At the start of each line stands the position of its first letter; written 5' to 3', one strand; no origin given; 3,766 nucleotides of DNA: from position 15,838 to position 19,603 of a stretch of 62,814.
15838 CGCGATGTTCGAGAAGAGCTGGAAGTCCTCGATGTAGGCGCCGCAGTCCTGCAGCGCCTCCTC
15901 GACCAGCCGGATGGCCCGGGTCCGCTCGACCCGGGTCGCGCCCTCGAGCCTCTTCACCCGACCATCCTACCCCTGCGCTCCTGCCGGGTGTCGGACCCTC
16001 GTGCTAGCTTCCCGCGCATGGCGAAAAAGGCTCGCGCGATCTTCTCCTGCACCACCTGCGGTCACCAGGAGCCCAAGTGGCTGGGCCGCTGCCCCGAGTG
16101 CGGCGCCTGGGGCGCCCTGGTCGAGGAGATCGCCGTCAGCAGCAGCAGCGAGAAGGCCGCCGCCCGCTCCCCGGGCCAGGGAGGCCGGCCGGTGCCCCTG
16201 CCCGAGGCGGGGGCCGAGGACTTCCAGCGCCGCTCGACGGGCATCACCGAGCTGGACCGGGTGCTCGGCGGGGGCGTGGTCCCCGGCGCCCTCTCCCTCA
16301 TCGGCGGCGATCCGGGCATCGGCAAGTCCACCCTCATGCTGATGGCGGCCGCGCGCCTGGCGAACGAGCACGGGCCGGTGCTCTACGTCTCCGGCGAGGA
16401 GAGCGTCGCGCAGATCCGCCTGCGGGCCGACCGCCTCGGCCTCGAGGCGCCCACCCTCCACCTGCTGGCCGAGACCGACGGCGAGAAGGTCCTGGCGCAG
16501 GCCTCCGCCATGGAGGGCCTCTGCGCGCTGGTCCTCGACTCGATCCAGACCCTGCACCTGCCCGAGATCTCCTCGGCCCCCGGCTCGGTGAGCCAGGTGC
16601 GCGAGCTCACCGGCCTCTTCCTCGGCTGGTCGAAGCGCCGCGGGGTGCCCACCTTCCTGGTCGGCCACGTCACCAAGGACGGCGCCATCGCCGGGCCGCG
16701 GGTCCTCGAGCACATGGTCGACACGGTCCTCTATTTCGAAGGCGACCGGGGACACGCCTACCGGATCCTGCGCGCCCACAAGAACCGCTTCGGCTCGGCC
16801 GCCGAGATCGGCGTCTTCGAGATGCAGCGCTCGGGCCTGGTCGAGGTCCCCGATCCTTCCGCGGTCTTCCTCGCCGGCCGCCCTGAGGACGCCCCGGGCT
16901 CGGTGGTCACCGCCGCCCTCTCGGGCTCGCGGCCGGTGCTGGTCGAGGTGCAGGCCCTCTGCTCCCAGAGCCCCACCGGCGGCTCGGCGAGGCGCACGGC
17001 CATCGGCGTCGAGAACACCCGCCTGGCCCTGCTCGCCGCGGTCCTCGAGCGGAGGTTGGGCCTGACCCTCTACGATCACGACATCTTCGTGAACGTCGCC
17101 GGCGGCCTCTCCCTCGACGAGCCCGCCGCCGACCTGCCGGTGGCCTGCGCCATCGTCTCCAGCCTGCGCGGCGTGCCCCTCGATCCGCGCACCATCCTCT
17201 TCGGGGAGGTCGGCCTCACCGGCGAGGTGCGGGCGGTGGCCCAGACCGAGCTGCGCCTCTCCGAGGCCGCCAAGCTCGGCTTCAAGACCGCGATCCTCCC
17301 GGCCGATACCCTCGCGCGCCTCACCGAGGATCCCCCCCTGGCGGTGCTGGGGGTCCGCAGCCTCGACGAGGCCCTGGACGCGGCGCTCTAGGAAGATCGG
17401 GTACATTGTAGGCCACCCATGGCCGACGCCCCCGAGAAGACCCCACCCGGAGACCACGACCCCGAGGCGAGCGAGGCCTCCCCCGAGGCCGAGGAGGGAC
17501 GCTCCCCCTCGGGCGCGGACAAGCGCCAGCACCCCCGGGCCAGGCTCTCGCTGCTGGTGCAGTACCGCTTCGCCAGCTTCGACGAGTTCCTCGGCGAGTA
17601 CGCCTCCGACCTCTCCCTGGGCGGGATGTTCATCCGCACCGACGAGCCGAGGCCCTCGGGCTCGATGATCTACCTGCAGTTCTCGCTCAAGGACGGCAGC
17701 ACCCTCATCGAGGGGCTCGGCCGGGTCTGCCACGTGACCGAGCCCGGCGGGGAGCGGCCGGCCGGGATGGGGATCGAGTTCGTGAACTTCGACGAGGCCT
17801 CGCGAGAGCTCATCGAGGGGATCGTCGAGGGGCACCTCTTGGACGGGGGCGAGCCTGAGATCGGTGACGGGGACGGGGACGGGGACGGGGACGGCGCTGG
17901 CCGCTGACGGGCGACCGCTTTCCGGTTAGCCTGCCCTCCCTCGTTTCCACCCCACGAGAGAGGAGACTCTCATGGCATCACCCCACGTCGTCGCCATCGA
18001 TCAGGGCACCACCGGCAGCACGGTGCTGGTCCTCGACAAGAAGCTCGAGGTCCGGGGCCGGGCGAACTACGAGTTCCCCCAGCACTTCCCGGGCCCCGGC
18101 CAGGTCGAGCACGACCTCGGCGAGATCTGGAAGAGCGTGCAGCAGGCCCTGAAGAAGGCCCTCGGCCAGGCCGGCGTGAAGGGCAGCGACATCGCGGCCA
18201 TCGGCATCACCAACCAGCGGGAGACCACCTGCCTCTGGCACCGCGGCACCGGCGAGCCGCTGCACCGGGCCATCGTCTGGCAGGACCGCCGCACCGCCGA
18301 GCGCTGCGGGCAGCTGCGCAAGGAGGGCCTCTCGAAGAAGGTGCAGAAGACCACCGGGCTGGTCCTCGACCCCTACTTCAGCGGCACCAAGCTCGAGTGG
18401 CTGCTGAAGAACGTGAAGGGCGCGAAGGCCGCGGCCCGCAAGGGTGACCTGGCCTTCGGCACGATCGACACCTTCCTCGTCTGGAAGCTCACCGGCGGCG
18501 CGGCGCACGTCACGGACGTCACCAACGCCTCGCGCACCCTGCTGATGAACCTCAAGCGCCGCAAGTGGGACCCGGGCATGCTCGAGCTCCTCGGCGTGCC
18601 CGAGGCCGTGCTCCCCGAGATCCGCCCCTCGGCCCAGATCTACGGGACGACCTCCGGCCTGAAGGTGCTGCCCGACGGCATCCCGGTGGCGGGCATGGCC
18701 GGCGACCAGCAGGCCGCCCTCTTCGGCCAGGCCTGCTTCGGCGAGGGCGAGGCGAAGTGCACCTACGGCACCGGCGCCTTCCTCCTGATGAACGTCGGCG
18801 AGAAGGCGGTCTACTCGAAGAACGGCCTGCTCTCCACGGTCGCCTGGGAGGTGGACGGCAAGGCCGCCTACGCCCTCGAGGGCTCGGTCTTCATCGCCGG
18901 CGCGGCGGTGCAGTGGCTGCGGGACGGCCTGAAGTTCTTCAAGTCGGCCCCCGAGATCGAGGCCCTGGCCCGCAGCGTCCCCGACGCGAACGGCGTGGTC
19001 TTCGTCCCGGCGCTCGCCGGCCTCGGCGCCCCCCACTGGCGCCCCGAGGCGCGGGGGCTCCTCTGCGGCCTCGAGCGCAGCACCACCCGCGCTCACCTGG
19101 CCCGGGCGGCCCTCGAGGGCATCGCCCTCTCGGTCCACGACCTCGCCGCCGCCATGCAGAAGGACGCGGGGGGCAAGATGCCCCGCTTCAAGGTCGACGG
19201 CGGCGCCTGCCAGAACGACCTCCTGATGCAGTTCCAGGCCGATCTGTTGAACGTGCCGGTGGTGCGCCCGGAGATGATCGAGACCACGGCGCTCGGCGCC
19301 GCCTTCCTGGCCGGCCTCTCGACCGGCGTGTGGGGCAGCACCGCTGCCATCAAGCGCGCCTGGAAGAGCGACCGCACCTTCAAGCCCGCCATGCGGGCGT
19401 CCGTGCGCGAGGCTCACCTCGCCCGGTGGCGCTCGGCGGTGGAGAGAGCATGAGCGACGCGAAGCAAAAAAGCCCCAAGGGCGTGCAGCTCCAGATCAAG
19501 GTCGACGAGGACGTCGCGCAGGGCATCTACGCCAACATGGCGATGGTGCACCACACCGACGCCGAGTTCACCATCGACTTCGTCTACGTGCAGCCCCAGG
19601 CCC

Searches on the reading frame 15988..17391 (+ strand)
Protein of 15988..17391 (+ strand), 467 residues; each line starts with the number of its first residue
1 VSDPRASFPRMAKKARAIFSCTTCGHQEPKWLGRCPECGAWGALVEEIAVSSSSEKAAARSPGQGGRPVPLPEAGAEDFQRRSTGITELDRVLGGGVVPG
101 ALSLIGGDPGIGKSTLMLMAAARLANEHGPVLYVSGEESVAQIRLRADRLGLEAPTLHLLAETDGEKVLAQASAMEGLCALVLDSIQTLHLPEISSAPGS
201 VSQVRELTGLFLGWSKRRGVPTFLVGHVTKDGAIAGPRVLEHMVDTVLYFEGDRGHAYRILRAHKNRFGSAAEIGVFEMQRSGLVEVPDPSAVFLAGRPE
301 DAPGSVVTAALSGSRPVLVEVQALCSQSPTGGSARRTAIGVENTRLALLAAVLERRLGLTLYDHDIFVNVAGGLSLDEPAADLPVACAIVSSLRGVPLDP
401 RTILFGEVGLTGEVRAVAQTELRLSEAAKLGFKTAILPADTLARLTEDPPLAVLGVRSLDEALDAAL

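Call 45: find_homologous_proteins(query=window:15988-17391:+, max_evalue=1e-100)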
Query window:15988-17391:+ (467 aa): 7987 proteins with E <= 1e-100 among 8000 candidates; the best 120 are listed.
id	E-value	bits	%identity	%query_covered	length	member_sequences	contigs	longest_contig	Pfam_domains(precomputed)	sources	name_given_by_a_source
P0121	8.4e-293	989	100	98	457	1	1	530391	PF18073.8,PF06745.20,PF03796.22,PF23442.2,PF05362.20,PF13481.13,PF13541.13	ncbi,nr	ncbi:MAG: DNA repair protein RadA [Deltaproteobacteria bacterium]|nr:DNA repair protein RadA [Deltap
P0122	1.7e-212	724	73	98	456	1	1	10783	PF18073.8,PF06745.20,PF23442.2,PF05362.20,PF13481.13,PF13541.13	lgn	-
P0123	7.0e-206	702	72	98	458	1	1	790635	PF18073.8,PF06745.20,PF03796.22,PF23442.2,PF05362.20,PF13481.13,PF13541.13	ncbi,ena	-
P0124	1.8e-194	665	68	98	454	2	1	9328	PF18073.8,PF06745.20,PF03796.22,PF23442.2,PF05362.20,PF13481.13,PF13191.13,PF13541.13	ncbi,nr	ncbi:MAG: DNA repair protein RadA [Deltaproteobacteria bacterium]|nr:MAG: DNA repair protein RadA [D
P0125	2.0e-190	652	68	98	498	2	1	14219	PF18073.8,PF06745.20,PF03796.22,PF23442.2,PF05362.20,PF13481.13,PF13191.13,PF13541.13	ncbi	-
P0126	8.5e-187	640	68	97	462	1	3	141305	PF18073.8,PF06745.20,PF23442.2,PF05362.20,PF13481.13,PF13541.13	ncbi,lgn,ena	-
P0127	5.4e-186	637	66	98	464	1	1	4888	PF18073.8,PF06745.20,PF23442.2,PF05362.20,PF13481.13,PF13541.13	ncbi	-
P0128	5.7e-186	637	66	98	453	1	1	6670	PF18073.8,PF06745.20,PF03796.22,PF23442.2,PF05362.20,PF13481.13,PF13191.13,PF13541.13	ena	-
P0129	6.5e-177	607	64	97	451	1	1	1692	PF18073.8,PF06745.20,PF23442.2,PF05362.20,PF13481.13,PF13541.13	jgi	-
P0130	7.8e-173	594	63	96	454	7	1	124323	PF18073.8,PF06745.20,PF23442.2,PF05362.20,PF13481.13,PF13191.13,PF13541.13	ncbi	ncbi:MAG TPA: DNA repair protein RadA [Myxococcales bacterium]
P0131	2.1e-172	592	63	97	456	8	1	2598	PF18073.8,PF06745.20,PF03796.22,PF23442.2,PF05362.20,PF13481.13,PF13191.13,PF13541.13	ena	-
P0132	2.3e-172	592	64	97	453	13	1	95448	PF18073.8,PF06745.20,PF03796.22,PF23442.2,PF05362.20,PF13481.13,PF13191.13,PF13541.13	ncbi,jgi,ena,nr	ncbi:MAG TPA: DNA repair protein RadA [Myxococcaceae bacterium]|nr:DNA repair protein RadA [Myxococc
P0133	2.7e-172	592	65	97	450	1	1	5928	PF18073.8,PF06745.20,PF03796.22,PF23442.2,PF13481.13,PF13191.13,PF13541.13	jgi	jgi:DNA repair protein RadA/Sms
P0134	7.5e-172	590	62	97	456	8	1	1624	PF18073.8,PF06745.20,PF03796.22,PF23442.2,PF05362.20,PF13481.13,PF13191.13,PF13541.13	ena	-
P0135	1.2e-171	590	62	97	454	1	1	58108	PF18073.8,PF06745.20,PF03796.22,PF23442.2,PF05362.20,PF13481.13,PF13191.13,PF13541.13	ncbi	-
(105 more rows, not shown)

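Call 46: find_encoding_contigs(protein=P0123, flank=10000, max_places=3)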
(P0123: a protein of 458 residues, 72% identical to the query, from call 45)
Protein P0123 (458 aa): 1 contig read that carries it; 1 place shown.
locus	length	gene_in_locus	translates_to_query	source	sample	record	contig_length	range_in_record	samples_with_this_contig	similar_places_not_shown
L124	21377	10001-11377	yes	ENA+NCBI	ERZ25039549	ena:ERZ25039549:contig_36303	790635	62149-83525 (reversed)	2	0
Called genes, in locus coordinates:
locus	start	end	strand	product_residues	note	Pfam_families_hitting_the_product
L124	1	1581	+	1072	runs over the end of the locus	PF07610:DUF1573 (faint), PF15780:ASH (faint), PF22073:Cep192_D4 (faint), PF22544:HYDIN_VesB_CFA65-like_Ig (faint), PF25249:Ig_CFAP65_7th (faint)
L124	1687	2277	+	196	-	PF22073:Cep192_D4 (weak)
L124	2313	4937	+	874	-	PF12371:TMEM131_like_N (faint), PF22073:Cep192_D4 (faint), PF07610:DUF1573 (faint), PF22066:Cep192_D8 (faint), PF15780:ASH (weak), PF22544:HYDIN_VesB_CFA65-like_Ig (weak)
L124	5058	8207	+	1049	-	PF07610:DUF1573 (faint), PF12371:TMEM131_like_N (faint), PF15780:ASH (faint), PF22066:Cep192_D8 (faint), PF22067:Cep192_D3 (faint), PF22073:Cep192_D4 (faint), PF22544:HYDIN_VesB_CFA65-like_Ig (faint), PF24798:Ig-CFAP74_4th (faint)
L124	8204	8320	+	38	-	-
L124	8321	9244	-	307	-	PF01007:IRK (weak), PF07885:Ion_trans_2, PF17655:IRK_C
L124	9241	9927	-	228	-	-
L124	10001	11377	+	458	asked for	PF18073:Zn_ribbon_LapB, PF13481:AAA_25, PF03796:DnaB_C, PF06745:ATPase, PF23442:DUF7125 (weak), PF13541:ChlI, PF05362:Lon_C (weak)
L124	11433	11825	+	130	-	PF07238:PilZ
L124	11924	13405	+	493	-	PF00370:FGGY_N, PF02782:FGGY_C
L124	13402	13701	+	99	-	PF11950:DUF3467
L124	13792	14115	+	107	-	PF12840:HTH_20, PF01022:HTH_5, PF12802:MarR_2 (weak)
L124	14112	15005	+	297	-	PF01451:LMWPc, PF00903:Glyoxalase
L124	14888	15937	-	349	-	PF04389:Peptidase_M28 (faint), PF01546:Peptidase_M20, PF07687:M20_dimer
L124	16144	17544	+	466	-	PF01546:Peptidase_M20, PF07687:M20_dimer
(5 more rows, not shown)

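Call 47: find_encoding_contigs(protein=P0122, flank=10000, max_places=3)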
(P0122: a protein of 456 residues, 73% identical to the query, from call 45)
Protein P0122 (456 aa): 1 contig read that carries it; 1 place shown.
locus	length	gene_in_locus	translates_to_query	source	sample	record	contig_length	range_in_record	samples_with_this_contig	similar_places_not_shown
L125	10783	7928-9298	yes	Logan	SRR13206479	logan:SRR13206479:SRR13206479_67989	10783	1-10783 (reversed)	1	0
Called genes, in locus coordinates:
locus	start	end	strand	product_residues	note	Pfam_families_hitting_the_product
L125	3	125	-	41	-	?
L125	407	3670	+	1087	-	PF07610:DUF1573 (faint), PF07705:CARDB (faint), PF12371:TMEM131_like_N (faint), PF15780:ASH (faint), PF22073:Cep192_D4 (faint), PF24770:Ig-CFAP74_2 (faint), PF24798:Ig-CFAP74_4th (faint), PF22544:HYDIN_VesB_CFA65-like_Ig, +1 more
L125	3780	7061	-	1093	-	-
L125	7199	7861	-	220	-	-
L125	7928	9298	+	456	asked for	PF18073:Zn_ribbon_LapB, PF13481:AAA_25, PF06745:ATPase (weak), PF23442:DUF7125 (weak), PF05362:Lon_C (weak), PF13541:ChlI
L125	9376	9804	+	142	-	PF07238:PilZ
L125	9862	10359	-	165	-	PF12802:MarR_2, PF01047:MarR (weak), PF13463:HTH_27 (weak)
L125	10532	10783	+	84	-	?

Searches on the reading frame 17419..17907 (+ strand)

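Call 67: search_protein_families(library=pfam, proteins=[window:17419-17907:+])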
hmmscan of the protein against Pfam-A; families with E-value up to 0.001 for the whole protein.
window:17419-17907:+ (162 aa): 1 family
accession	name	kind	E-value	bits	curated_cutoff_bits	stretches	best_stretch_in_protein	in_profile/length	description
PF07238.19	PilZ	-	1.7e-13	51.2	22.5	1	34-137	1-101/102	PilZ domain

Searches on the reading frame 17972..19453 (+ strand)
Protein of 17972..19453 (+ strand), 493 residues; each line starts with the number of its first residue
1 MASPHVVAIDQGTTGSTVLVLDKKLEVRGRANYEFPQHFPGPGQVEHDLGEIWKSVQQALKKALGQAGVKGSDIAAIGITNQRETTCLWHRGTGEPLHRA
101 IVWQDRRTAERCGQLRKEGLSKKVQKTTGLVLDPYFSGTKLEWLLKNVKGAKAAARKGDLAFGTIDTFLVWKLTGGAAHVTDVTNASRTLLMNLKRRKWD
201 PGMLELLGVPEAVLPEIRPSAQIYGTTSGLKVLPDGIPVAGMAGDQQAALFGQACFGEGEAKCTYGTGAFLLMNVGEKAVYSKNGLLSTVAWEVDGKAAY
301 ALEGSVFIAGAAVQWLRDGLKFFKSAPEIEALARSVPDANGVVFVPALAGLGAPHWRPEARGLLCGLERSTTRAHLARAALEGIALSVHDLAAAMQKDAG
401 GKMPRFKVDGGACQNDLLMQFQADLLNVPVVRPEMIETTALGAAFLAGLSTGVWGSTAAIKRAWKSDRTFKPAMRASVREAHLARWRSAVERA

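Call 67: search_protein_families(library=pfam, proteins=[window:17972-19453:+])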
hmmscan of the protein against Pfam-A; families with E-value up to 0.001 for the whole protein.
window:17972-19453:+ (493 aa): 3 families
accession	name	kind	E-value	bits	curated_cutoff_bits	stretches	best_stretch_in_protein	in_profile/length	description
PF00370.27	FGGY_N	-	6e-74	249.2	28.8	1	6-252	2-245/245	FGGY family of carbohydrate kinases, N-terminal domain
PF02782.22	FGGY_C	-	2.9e-45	154.9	27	1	261-449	1-196/198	FGGY family of carbohydrate kinases, C-terminal domain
PF01869.26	BcrAD_BadFG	-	4.1e-05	23.7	31.5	0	9-78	3-66/271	BadF/BadG/BcrA/BcrD ATPase family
